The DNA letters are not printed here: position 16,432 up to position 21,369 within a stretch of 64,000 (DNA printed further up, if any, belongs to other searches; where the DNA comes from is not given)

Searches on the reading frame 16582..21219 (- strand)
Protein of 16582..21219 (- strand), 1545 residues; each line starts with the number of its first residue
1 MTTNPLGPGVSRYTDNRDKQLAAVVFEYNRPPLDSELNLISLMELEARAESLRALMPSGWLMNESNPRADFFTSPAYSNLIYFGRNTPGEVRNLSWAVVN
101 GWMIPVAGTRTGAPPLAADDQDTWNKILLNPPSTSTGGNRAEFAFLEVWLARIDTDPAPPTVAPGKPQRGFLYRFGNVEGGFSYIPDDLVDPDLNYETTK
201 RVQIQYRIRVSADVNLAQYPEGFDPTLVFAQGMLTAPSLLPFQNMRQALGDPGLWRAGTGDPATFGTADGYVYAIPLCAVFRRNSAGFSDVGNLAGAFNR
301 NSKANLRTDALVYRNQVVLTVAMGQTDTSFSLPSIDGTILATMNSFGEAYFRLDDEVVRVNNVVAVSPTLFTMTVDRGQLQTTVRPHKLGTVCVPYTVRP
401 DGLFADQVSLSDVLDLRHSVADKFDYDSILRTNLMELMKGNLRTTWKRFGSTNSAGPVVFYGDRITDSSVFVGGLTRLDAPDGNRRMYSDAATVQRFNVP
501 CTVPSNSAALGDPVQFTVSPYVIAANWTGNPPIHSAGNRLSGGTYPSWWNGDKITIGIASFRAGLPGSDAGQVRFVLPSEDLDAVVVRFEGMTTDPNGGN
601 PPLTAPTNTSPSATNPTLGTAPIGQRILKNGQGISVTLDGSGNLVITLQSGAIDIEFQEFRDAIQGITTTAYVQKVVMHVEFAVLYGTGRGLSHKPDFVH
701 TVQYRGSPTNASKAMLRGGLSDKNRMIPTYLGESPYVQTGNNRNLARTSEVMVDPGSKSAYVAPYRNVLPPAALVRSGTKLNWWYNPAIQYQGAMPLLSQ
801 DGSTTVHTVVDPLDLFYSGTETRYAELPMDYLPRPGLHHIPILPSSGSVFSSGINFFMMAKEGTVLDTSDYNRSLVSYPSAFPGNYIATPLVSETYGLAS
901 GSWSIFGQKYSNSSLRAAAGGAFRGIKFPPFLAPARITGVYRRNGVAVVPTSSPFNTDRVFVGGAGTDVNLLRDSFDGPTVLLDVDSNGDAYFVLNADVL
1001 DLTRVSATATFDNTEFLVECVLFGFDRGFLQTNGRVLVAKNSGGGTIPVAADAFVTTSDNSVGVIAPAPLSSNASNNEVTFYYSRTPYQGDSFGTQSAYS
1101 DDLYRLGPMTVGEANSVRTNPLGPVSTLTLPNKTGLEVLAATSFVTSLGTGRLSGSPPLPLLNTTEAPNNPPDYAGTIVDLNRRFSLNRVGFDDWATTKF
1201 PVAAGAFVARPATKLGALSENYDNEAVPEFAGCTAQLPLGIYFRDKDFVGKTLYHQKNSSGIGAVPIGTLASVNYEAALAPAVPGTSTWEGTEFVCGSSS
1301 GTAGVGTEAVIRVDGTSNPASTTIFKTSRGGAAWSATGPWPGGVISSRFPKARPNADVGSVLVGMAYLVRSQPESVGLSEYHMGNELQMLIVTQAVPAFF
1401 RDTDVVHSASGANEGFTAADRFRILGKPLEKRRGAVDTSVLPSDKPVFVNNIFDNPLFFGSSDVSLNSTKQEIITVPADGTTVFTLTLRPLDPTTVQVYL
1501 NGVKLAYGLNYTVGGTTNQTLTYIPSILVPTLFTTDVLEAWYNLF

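Call 8: search_protein_families(library=pfam, proteins=[window:16582-21219:-], max_evalue=0.01)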
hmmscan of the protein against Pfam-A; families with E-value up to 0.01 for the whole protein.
window:16582-21219:- (1545 aa): 0 families

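Call 67: search_protein_families(library=phrogs, proteins=[window:16582-21219:-], max_evalue=0.001)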
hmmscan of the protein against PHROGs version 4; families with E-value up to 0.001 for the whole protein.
window:16582-21219:- (1545 aa): 1 family
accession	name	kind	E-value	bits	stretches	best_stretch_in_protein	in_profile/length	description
phrog_1101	-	tail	0.00012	21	1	317-394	557-629/1405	tail protein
